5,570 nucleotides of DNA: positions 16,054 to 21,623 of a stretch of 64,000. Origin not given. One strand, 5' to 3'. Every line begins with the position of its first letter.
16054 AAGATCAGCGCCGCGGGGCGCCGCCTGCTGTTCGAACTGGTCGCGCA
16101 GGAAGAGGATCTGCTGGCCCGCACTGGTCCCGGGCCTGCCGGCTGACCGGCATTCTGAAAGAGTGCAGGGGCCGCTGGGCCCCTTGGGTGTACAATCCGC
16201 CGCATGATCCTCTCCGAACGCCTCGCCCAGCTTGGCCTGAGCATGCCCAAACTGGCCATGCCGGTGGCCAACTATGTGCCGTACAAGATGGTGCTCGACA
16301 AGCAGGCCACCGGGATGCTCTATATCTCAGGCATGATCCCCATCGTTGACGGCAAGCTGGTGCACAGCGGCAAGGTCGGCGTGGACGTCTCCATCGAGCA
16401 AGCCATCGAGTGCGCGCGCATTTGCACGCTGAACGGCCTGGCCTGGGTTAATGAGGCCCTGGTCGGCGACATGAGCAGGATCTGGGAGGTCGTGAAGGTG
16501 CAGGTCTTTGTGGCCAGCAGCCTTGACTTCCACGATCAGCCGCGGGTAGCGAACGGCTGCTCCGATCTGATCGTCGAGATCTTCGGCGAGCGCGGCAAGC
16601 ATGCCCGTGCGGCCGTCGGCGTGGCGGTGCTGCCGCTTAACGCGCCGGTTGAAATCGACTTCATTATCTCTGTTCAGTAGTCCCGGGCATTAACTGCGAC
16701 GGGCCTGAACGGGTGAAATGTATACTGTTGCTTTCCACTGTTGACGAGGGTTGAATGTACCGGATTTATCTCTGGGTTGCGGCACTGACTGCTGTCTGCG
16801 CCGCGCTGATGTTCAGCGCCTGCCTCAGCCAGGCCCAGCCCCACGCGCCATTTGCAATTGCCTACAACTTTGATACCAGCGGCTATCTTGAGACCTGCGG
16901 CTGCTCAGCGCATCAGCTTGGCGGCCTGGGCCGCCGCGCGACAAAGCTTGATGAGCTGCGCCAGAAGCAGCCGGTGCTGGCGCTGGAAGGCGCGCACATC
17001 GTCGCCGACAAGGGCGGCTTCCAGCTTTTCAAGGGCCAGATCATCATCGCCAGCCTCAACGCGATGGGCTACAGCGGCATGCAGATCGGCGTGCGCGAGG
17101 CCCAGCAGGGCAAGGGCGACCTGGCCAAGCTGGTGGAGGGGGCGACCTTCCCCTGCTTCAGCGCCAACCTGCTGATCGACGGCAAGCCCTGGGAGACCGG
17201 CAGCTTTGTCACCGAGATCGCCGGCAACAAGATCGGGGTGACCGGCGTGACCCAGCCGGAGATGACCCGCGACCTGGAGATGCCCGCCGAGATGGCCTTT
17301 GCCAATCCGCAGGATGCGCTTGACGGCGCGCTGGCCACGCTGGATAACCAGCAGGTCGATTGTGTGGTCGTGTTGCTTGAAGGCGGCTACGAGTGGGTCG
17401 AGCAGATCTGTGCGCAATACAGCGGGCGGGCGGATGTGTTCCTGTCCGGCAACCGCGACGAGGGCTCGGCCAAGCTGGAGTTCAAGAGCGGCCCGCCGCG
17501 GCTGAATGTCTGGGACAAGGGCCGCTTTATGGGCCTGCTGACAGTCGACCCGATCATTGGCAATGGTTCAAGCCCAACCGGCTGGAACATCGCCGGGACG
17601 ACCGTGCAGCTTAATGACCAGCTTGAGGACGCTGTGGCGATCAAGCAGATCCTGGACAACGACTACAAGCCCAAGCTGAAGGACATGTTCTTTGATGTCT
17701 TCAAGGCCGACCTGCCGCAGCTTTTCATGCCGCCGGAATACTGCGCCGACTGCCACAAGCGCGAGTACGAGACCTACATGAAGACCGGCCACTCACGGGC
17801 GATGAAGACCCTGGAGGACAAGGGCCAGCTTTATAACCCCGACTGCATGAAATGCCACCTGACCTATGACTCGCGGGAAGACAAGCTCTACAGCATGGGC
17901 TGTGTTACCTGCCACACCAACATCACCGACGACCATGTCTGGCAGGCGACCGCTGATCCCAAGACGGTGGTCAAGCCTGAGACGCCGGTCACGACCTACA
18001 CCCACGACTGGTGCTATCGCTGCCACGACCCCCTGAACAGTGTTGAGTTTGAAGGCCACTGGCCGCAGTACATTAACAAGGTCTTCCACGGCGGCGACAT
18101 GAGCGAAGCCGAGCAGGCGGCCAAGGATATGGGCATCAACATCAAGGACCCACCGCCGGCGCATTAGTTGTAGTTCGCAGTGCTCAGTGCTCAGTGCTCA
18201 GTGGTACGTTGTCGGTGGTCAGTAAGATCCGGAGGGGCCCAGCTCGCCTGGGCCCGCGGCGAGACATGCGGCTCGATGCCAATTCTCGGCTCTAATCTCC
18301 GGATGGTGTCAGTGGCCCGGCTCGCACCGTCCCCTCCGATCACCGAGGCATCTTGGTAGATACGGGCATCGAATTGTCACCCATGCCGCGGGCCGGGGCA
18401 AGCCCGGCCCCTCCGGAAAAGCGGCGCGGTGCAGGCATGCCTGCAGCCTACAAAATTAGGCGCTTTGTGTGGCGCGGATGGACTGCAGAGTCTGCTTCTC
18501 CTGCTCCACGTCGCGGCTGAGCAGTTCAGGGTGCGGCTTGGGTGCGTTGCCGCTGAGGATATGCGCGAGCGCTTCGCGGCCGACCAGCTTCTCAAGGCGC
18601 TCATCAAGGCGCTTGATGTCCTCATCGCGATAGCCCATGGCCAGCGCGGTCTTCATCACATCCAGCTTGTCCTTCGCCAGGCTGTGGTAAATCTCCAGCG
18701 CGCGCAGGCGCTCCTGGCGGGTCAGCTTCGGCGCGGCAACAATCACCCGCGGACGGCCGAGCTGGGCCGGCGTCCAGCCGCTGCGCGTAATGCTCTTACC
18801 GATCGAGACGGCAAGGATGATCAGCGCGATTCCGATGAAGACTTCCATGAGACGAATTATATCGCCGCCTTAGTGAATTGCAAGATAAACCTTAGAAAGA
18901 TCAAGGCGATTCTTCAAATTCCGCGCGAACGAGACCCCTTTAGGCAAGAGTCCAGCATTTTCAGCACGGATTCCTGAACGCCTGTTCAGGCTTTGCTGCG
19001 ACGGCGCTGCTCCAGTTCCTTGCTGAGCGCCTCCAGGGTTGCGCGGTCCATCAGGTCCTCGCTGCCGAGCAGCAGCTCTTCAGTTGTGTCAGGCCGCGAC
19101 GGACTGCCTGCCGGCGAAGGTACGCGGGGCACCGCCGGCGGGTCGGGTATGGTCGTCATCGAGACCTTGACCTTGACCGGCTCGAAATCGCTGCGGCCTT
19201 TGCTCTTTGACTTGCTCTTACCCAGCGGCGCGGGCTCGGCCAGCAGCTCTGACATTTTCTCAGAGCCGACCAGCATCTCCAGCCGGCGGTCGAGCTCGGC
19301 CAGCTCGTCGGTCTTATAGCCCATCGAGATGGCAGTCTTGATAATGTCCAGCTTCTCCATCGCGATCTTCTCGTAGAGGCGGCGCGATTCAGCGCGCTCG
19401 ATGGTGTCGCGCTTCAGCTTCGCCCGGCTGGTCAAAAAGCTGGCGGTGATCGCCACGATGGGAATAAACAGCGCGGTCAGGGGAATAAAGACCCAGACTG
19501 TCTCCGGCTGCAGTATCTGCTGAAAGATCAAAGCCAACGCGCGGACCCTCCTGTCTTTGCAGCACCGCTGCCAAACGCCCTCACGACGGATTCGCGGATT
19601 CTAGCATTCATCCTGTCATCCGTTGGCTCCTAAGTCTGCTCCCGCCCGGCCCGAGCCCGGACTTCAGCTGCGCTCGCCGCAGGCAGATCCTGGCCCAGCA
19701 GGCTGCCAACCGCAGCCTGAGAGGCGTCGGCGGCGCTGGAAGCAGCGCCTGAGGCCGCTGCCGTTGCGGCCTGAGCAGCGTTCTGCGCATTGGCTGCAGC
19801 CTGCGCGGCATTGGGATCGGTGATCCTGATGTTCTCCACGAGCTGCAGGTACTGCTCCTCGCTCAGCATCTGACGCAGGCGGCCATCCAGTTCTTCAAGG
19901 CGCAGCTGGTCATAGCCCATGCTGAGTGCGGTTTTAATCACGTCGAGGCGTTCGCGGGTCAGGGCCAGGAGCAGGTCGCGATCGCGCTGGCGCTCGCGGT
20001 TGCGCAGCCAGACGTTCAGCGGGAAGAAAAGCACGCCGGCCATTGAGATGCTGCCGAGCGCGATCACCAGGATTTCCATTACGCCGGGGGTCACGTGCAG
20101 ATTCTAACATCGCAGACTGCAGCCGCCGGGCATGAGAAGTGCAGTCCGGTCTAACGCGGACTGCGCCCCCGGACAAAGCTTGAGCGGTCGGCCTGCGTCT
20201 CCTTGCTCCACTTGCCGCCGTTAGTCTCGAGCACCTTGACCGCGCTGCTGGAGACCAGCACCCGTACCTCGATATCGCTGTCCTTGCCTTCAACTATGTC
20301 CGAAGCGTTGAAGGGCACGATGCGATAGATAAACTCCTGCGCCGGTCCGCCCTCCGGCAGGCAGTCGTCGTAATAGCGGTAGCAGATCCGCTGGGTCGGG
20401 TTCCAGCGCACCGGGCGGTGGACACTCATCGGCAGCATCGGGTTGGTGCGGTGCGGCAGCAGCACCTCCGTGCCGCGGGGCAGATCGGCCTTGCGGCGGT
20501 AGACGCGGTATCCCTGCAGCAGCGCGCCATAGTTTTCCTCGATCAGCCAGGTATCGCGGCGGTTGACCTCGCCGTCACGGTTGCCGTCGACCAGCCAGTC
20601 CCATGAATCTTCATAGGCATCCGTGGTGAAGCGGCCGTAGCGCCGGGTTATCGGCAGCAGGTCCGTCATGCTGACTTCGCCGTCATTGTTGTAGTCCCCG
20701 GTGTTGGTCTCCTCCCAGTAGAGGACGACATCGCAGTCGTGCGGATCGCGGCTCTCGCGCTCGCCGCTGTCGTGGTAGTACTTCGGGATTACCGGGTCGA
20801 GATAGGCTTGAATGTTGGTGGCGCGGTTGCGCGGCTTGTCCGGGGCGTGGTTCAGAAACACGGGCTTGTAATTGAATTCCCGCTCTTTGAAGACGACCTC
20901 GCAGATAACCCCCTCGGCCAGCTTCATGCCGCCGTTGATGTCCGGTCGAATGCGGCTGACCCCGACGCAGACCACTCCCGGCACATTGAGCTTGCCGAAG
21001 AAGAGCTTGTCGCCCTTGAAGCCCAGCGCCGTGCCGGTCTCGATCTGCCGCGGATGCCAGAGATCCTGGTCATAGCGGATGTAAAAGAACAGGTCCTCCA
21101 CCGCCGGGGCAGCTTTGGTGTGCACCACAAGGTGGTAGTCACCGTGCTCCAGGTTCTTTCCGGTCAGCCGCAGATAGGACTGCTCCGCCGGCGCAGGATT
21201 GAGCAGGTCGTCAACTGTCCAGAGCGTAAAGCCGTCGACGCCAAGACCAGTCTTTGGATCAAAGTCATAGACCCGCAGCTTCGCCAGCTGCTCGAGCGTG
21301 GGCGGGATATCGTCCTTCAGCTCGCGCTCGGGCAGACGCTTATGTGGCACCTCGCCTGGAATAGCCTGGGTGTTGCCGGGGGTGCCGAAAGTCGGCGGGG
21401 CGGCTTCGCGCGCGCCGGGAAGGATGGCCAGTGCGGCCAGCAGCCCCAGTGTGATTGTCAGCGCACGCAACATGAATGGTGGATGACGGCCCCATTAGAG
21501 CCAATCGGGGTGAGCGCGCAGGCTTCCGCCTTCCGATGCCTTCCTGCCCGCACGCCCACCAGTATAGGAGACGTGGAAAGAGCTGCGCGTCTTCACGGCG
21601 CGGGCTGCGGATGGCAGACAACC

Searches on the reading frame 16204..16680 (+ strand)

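Call 33: search_protein_families(library=pfam, proteins=[window:16204-16680:+], max_evalue=0.00001)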
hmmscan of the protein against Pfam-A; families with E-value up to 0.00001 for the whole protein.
window:16204-16680:+ (158 aa): 2 families
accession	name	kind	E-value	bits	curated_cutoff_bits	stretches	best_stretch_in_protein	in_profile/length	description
PF14588.11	YjgF_endoribonc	-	5.2e-23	81.9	35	1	6-147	3-138/148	YjgF/chorismate_mutase-like, putative endoribonuclease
PF01042.26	Ribonuc_L-PSP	-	1e-13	51.8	27.3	1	22-155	9-119/121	Endoribonuclease L-PSP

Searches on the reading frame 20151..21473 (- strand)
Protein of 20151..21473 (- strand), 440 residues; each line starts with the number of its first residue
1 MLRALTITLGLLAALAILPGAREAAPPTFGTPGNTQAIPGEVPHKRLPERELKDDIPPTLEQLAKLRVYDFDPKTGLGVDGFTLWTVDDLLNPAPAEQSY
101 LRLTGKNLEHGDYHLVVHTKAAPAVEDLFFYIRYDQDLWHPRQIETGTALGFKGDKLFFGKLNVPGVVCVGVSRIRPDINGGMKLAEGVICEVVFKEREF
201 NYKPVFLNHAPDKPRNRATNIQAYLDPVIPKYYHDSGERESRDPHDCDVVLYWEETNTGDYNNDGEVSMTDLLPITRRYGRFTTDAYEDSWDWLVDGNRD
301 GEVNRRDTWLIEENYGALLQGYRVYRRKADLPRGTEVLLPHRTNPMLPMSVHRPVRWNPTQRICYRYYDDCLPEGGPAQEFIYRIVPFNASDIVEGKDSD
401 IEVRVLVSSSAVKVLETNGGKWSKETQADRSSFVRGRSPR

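Call 34: search_protein_families(library=pfam, proteins=[window:20151-21473:-], max_evalue=0.00001)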
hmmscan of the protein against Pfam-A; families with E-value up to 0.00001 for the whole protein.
window:20151-21473:- (440 aa): 0 families

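Call 37: search_protein_families(library=pfam, proteins=[window:20151-21473:-], max_evalue=0.001)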
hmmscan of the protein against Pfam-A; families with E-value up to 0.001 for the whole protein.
window:20151-21473:- (440 aa): 1 family
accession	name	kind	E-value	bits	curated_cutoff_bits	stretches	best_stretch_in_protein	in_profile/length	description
PF00404.24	Dockerin_1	-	1.3e-05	25.7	22.9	1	259-309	2-50/57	Dockerin type I domain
